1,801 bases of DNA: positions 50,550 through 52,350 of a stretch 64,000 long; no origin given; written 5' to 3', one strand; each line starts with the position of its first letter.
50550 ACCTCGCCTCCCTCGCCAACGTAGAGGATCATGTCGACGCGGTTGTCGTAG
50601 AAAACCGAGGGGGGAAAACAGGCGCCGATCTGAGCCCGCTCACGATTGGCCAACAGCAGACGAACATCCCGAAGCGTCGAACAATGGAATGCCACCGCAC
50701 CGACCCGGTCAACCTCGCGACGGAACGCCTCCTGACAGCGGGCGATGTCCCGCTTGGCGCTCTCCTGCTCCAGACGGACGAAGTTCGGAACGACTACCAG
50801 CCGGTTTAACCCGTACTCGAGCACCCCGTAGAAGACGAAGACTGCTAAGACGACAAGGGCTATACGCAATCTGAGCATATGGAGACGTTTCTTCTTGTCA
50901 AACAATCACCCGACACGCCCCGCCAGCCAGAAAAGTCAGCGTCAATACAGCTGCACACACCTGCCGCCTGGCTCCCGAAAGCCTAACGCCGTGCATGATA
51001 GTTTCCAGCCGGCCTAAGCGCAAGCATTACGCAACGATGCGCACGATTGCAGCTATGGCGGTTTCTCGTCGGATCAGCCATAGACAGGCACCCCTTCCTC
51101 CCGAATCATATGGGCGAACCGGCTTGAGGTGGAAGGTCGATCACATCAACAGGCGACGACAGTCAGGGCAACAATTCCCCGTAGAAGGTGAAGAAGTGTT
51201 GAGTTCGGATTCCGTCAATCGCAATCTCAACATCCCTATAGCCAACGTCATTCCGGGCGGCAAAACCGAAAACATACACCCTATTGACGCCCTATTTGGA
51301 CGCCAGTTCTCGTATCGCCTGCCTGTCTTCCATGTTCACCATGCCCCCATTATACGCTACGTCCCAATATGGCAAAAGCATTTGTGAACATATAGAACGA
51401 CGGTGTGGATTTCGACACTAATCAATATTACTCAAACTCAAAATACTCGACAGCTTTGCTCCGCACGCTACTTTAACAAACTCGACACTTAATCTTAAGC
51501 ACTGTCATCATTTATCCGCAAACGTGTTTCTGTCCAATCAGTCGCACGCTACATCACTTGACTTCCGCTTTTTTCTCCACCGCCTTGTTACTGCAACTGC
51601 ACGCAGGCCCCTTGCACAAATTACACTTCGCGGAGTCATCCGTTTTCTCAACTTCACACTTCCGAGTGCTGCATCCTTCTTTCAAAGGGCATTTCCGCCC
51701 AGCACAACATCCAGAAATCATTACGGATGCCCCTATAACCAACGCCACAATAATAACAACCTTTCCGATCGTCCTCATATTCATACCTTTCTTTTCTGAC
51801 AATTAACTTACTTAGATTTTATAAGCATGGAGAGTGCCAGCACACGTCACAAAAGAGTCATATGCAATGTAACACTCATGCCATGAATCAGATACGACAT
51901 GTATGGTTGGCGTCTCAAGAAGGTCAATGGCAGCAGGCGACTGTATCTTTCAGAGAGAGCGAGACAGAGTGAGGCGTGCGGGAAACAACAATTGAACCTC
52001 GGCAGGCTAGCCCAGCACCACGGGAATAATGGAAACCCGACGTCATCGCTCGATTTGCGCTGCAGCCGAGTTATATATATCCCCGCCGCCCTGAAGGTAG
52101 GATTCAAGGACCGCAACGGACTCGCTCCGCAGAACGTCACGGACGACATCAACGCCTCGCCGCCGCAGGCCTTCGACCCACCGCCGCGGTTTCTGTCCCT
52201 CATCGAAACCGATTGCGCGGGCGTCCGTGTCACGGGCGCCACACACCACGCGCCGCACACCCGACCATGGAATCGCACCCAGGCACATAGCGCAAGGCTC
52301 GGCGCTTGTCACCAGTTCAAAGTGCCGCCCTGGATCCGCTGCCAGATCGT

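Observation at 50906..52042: Low-GC (~45-47%) islet encoding a Cys-rich lipoprotein upstream of a hybrid histidine kinase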

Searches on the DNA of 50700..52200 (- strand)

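Call 10: search_rna_families(source=window, start=50700, end=52200, threshold=evalue, max_evalue=5)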
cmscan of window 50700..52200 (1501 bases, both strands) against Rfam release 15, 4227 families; matches with E-value up to 5: 2.
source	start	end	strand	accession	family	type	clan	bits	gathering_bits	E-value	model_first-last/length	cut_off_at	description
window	51636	51671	-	RF01153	sn3060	Gene; snRNA; snoRNA; CD-box;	-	17.4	45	2.2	24-62/67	no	Small nucleolar RNA sn3060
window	50991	51064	+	RF01142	sR19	Gene; snRNA; snoRNA; CD-box;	-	13.6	45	2.6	1-63/63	no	Small nucleolar RNA sR19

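Call 44: search_dna_similar(query=window:50906-52042:-, collection=plasmids, mode=distant, max_evalue=0.001, max_rows=10)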
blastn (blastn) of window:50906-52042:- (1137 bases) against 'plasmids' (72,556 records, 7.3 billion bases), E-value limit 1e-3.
No match.

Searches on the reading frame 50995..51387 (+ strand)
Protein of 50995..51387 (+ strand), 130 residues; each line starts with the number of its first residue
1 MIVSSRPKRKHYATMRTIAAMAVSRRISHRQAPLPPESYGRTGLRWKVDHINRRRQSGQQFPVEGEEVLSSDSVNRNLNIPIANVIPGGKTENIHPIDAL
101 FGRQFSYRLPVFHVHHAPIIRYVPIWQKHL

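Call 5: search_protein_families(library=pfam, proteins=[window:50995-51387:+], max_evalue=0.1)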
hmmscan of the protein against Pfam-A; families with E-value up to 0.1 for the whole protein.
window:50995-51387:+ (130 aa): 0 families

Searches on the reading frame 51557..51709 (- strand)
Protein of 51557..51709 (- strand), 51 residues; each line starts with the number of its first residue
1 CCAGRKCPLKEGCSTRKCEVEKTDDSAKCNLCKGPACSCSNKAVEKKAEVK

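Call 50: search_protein_families(library=pfam, proteins=[window:51557-51709:-], max_evalue=10)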
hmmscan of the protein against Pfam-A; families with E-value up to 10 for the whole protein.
seq(51 aa): 0 families

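Call 77: search_solved_structures(query=window:51557-51709:-, max_evalue=10, show_alignments=3)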
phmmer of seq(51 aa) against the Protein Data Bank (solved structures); distinct sequences matched with E-value up to 10: 0.
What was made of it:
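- Tried and rejected: PDB sequences (call 77)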

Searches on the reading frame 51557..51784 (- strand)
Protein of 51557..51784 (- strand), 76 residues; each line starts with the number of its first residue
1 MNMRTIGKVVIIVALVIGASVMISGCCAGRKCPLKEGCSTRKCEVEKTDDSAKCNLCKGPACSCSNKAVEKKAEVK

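Call 5: search_protein_families(library=pfam, proteins=[window:51557-51784:-], max_evalue=0.1)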
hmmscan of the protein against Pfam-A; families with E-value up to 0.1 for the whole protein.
seq(76 aa): 0 families

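Call 7: find_homologous_proteins(query=window:51557-51784:-, max_evalue=10)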
Query seq(76 aa): no candidate shares three 5-residue words with the query. No homologue found.
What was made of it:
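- Tried and rejected: word-indexed search of 5.8 billion proteins (call 7)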

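Call 14: find_encoding_contigs(protein=window:51557-51778:-, flank=6000)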
Protein seq(74 aa) (74 aa): no gene with exactly this product is on record in the collection.

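Call 16: find_related_loci(query=window:51557-51784:-, collection=genome_contigs, flank=8000)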
Query seq(76 aa) (76 aa) in genome_contigs; peptide patterns used: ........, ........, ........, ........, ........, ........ (x = any residue, [..] = any of these).
359 stretches matched a pattern, but none encodes a relative of the query by tblastn (E <= 1e-3).

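Call 18: search_protein_representatives(protein=window:51557-51784:-)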
Query: 76 residues. Proteins with E-value up to 0.001 (for the whole library): 0; up to 1e-10: 0; up to 1e-30: 0. The best 0 are listed.
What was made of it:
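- Tried and rejected: full phmmer against 1.84 billion representatives (call 18)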

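Call 24: search_protein_families(library=ncbifam, proteins=[window:51557-51784:-], max_evalue=1)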
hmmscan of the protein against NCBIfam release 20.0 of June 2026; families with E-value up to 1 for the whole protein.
seq(76 aa): 0 families

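Call 30: find_related_loci(query=window:51557-51784:-, collection=metagenome_contigs, flank=8000)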
Query seq(76 aa) (76 aa) in metagenome_contigs; peptide patterns used: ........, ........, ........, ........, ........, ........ (x = any residue, [..] = any of these).
383 stretches matched a pattern, but none encodes a relative of the query by tblastn (E <= 1e-3).

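Call 42: search_dna_similar(query=window:51557-51778:-, collection=plasmids, mode=protein, max_evalue=1, max_rows=10)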
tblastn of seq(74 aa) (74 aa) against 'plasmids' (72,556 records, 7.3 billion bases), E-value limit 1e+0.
No match.

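Call 43: search_dna_similar(query=window:51557-51778:-, collection=phages, mode=protein, max_evalue=1, max_rows=10)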
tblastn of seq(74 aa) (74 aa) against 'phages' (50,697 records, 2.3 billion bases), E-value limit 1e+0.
No match.
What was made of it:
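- Tried and rejected: plasmids and phages by tblastn, and the whole islet by blastn against plasmids (calls 42-44)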

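Call 50: search_protein_families(library=pfam, proteins=[window:51557-51778:-], max_evalue=10)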
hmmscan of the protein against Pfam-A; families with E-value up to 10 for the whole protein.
seq(74 aa): 1 family
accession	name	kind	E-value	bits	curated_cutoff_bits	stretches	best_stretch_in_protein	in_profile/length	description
PF10690.14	Myticin-prepro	-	0.27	11.9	28.5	1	8-68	8-66/98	Myticin pre-proprotein from the mussel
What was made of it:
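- The only Pfam match below E = 1 is Myticin-prepro, at E = 0.27 (call 50). The Myticin hit is far below threshold, at 11.9 bits against a cutoff of 28.5 (call 50).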

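Call 71: predict_structure(protein=window:51557-51778:-)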
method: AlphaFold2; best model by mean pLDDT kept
length: 74 residues; sequences in the alignment: 1
mean_pLDDT: 50.9   pTM: 0.26
mean pLDDT of the five models: 50.9, 49.3, 47.5, 42.9, 42.1
residues with pLDDT >= 90: 0; 70-90: 11; 50-70: 10; < 50: 53
segments of 3 or more residues with pLDDT < 50: 22-24, 26-68, 70-74
pLDDT, mean of each block of 10 residues (from residue 1): 70 65 45 44 47 43 45 44
secondary structure, 60 per line:
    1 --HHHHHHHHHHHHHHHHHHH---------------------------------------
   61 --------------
elements in order: H3-21
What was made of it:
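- The AlphaFold single-sequence model is uninformative, with pLDDT 51 (call 71). The structure prediction has low confidence (call 71).
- Tried and rejected: AlphaFold2 on the single sequence: pLDDT 51, with only the signal-peptide helix predicted, so no fold search was run (call 71).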

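Call 73: find_related_loci(query=window:51557-51784:-, collection=viral_contigs, flank=5000)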
Query seq(76 aa) (76 aa) in viral_contigs; peptide patterns used: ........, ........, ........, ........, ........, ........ (x = any residue, [..] = any of these).
9 stretches matched a pattern, but none encodes a relative of the query by tblastn (E <= 1e-3).
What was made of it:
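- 51554..51778 (-): Small ORF of 74 aa encoding a Cys-rich lipoprotein precursor. Signal peptide 51778..51710, lipobox I-S-G-C with the Cys codon at 51709..51707, mature 51-aa peptide 51709..51557, stop 51556..51554. Alternative upstream starts are ATG 51784 and TTG 51802. No homologue found in calls 7, 16, 18, 30, 42, 43 and 73.
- No homologue of the small ORF was found anywhere: 5.8 billion clustered proteins (call 7), 1.84 billion representatives by full phmmer (call 18), GTDB genomes, metagenomes, viral contigs, plasmids and phages (calls 16, 30, 73, 42, 43). No homologue was found in any database (calls 7, 18, 16, 30, 42, 43, 73).
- Tried and rejected: GTDB genomes, metagenomes and viral contigs (calls 16, 30, 73)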

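Call 74: search_protein_families(library=phrogs, proteins=[window:51557-51778:-], max_evalue=0.1)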
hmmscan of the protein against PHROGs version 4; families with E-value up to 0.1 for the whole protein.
seq(74 aa): 0 families

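Call 75: search_protein_families(library=padloc, proteins=[window:51557-51778:-], max_evalue=0.1)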
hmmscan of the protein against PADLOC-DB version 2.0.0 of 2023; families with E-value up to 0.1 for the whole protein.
seq(74 aa): 0 families
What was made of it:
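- PADLOC and PHROGs give nothing for the ORF (calls 74, 75).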
